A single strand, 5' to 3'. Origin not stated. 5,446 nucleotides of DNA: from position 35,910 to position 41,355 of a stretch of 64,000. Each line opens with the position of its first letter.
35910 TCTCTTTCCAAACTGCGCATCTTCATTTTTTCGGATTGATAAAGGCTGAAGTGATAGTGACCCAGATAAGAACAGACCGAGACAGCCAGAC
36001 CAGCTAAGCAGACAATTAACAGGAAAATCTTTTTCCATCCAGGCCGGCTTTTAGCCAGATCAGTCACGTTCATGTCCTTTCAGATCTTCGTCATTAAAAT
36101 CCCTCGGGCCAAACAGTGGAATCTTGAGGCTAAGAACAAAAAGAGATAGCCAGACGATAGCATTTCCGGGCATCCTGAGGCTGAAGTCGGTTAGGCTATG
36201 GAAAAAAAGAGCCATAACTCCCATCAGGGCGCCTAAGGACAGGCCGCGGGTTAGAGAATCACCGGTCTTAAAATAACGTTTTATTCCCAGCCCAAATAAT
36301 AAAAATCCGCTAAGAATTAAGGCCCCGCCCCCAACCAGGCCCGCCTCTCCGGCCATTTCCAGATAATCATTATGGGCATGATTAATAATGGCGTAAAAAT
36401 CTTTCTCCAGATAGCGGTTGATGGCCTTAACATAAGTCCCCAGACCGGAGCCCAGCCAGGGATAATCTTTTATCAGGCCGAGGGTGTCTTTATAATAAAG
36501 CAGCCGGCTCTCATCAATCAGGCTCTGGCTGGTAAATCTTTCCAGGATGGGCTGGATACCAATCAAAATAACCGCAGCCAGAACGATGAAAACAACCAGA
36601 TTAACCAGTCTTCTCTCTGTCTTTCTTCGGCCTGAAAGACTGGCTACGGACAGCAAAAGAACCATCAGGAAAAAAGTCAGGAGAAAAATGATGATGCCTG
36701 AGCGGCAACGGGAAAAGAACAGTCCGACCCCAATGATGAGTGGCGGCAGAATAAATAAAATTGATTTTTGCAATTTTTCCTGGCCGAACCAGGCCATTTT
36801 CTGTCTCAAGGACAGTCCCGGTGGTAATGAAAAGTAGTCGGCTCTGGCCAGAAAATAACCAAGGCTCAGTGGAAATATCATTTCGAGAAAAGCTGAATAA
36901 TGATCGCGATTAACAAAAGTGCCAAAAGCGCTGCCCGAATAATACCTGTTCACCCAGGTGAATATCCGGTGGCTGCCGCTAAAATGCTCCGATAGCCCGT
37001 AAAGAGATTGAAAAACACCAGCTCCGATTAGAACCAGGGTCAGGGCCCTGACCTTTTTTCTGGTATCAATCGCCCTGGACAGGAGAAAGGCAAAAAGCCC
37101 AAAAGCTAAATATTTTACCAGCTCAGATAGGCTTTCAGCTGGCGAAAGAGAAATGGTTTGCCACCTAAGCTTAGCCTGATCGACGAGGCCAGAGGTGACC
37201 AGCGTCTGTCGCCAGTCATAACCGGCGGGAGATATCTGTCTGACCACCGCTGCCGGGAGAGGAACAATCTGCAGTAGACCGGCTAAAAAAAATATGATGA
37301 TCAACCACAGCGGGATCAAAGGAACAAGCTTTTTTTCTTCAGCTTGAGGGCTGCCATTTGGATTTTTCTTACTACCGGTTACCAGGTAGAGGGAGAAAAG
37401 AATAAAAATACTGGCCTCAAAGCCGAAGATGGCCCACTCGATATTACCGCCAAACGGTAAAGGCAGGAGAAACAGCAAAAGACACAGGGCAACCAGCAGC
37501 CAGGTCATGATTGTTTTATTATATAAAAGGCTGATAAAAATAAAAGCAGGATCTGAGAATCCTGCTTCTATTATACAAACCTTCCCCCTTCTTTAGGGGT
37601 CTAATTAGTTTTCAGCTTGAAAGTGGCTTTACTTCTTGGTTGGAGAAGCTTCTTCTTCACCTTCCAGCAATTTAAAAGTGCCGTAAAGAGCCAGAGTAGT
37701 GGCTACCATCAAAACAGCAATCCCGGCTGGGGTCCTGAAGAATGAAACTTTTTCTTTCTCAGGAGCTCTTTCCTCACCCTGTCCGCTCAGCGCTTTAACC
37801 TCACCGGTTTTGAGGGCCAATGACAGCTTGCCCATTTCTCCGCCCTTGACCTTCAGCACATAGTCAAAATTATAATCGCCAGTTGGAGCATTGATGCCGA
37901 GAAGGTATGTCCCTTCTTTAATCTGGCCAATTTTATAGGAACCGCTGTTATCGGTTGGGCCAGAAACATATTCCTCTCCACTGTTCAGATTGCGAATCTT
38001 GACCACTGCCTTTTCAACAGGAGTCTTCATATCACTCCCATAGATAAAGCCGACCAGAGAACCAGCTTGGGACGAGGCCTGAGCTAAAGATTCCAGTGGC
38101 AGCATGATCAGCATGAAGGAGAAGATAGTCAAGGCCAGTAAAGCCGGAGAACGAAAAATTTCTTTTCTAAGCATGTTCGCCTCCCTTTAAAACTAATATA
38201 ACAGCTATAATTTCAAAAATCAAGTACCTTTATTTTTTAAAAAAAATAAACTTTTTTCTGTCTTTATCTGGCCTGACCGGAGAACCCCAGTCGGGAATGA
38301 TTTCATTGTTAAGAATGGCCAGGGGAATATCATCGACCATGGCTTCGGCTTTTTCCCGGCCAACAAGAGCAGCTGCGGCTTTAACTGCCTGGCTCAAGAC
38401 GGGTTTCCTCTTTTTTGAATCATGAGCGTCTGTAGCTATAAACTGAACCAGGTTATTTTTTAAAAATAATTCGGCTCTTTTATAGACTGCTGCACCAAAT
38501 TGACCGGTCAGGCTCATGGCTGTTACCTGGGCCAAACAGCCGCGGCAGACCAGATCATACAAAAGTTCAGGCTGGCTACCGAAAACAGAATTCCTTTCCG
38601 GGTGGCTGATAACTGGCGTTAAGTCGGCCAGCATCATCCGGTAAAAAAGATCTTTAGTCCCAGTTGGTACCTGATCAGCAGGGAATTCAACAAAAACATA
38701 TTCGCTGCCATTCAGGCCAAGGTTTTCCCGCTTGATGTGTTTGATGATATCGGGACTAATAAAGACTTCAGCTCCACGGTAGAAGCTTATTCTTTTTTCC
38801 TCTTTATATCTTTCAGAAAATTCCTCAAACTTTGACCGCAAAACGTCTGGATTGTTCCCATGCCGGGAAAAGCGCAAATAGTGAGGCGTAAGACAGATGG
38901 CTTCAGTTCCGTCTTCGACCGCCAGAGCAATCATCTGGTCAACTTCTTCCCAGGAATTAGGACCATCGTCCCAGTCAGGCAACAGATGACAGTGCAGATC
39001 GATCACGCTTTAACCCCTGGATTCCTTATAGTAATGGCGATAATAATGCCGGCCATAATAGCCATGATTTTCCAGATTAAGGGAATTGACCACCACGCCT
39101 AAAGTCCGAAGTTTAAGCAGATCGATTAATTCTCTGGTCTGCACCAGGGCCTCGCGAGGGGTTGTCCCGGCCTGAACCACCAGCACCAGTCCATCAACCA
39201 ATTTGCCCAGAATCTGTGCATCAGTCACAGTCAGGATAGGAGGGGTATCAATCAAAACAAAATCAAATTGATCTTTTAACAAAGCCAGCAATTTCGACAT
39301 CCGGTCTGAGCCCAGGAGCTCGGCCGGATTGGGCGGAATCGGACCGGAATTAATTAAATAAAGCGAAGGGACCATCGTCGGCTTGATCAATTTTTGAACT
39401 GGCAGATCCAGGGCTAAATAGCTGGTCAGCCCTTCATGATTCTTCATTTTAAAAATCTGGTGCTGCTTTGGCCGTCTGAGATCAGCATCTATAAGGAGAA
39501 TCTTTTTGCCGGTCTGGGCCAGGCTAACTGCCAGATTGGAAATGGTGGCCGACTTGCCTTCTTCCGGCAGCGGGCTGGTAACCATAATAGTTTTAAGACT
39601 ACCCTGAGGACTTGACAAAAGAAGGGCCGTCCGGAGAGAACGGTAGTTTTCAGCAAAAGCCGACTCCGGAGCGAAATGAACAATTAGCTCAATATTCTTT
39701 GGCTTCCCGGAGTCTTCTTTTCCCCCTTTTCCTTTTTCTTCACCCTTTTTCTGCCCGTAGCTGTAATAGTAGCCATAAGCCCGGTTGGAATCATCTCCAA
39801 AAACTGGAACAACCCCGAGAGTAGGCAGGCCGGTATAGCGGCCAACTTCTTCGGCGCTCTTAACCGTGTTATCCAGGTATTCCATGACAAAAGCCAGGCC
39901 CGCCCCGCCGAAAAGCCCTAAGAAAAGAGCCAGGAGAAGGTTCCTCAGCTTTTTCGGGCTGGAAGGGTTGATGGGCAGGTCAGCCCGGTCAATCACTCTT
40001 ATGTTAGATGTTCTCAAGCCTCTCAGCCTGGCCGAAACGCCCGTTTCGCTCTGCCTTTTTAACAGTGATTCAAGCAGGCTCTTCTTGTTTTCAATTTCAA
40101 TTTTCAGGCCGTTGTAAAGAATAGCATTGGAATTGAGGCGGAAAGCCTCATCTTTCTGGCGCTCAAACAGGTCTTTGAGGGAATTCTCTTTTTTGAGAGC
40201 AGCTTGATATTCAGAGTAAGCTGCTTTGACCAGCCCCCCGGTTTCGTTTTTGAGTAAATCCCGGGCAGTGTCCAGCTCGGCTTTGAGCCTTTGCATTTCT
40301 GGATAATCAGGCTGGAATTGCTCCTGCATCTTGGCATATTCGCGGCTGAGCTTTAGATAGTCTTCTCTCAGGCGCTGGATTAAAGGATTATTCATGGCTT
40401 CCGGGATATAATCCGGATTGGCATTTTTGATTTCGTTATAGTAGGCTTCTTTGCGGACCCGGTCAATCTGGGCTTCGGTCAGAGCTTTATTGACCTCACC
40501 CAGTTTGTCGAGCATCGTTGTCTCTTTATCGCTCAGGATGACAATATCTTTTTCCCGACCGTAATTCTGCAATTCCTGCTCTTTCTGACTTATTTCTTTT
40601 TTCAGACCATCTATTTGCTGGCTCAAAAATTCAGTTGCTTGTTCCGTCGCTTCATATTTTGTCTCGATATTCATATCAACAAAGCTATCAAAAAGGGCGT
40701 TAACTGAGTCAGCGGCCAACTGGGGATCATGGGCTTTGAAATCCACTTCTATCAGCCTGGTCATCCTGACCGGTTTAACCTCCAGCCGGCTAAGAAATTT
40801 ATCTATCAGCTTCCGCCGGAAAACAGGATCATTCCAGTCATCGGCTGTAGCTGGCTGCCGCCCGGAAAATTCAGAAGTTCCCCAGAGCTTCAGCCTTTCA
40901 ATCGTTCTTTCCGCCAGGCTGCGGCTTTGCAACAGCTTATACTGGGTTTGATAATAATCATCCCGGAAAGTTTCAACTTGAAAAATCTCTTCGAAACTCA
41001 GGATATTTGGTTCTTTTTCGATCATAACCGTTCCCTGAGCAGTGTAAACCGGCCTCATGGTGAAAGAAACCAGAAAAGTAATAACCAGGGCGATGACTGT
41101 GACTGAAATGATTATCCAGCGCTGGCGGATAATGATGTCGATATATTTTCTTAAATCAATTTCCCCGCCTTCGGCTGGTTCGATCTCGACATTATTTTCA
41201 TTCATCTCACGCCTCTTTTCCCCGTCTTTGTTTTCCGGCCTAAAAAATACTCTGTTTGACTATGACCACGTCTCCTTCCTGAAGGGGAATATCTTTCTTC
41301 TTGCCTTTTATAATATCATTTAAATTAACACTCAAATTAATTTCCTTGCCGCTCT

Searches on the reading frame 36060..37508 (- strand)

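Call 36: search_protein_families(library=pfam, proteins=[window:36060-37508:-], max_evalue=0.00001)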
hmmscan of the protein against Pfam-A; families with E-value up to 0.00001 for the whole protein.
window:36060-37508:- (482 aa): 1 family
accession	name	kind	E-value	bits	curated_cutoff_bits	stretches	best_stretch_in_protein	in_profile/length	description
PF04932.20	Wzy_C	-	2.8e-19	69.8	31.7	1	257-396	4-147/149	O-Antigen ligase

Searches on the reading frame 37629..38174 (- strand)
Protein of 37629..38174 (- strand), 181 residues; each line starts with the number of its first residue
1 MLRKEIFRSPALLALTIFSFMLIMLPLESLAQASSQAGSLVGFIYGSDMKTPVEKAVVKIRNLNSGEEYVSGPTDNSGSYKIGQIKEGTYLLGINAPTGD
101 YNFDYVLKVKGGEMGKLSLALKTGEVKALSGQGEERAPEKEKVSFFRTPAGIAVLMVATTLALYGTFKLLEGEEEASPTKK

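Call 106: search_protein_families(library=pfam, proteins=[window:37629-38174:-], max_evalue=0.001)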
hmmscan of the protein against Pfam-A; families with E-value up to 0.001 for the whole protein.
window:37629-38174:- (181 aa): 1 family
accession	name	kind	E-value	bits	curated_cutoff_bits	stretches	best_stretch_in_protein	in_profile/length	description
PF13620.12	CarboxypepD_reg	-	3.2e-05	24.6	32.3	1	40-97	2-57/82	Carboxypeptidase regulatory-like domain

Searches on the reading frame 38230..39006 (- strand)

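Call 58: search_protein_families(library=pfam, proteins=[window:38230-39006:-], max_evalue=0.00001)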
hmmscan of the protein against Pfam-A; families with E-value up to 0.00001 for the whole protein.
window:38230-39006:- (258 aa): 1 family
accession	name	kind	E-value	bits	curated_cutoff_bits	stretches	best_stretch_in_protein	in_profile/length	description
PF19567.5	CpsB_CapC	-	5.2e-50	170.5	27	1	1-232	1-233/234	Capsular polysaccharide synthesis, CpsB/CapC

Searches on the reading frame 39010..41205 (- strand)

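Call 36: search_protein_families(library=pfam, proteins=[window:39010-41205:-], max_evalue=0.00001)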
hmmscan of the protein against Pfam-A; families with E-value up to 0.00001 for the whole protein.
window:39010-41205:- (731 aa): 6 families
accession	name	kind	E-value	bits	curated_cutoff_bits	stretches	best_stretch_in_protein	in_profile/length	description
PF02706.20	Wzz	-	2.5e-14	53.8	25.5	1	15-104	2-90/91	Chain length determinant protein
PF13614.12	AAA_31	-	2e-12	47.9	27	1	550-696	14-166/177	AAA domain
PF13807.11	GNVR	-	6.1e-09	36.1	27.7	1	367-440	9-79/82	G-rich domain on putative tyrosine kinase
PF10609.15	ParA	-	2.6e-08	34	27.1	1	540-707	6-173/246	NUBPL iron-transfer P-loop NTPase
PF01656.29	CbiA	-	9e-07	29.3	25.4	1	540-714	1-88/125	CobQ/CobB/MinD/ParA nucleotide binding domain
PF09140.17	MipZ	-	1.3e-06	28.4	20.7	0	549-656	12-109/262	ATPase MipZ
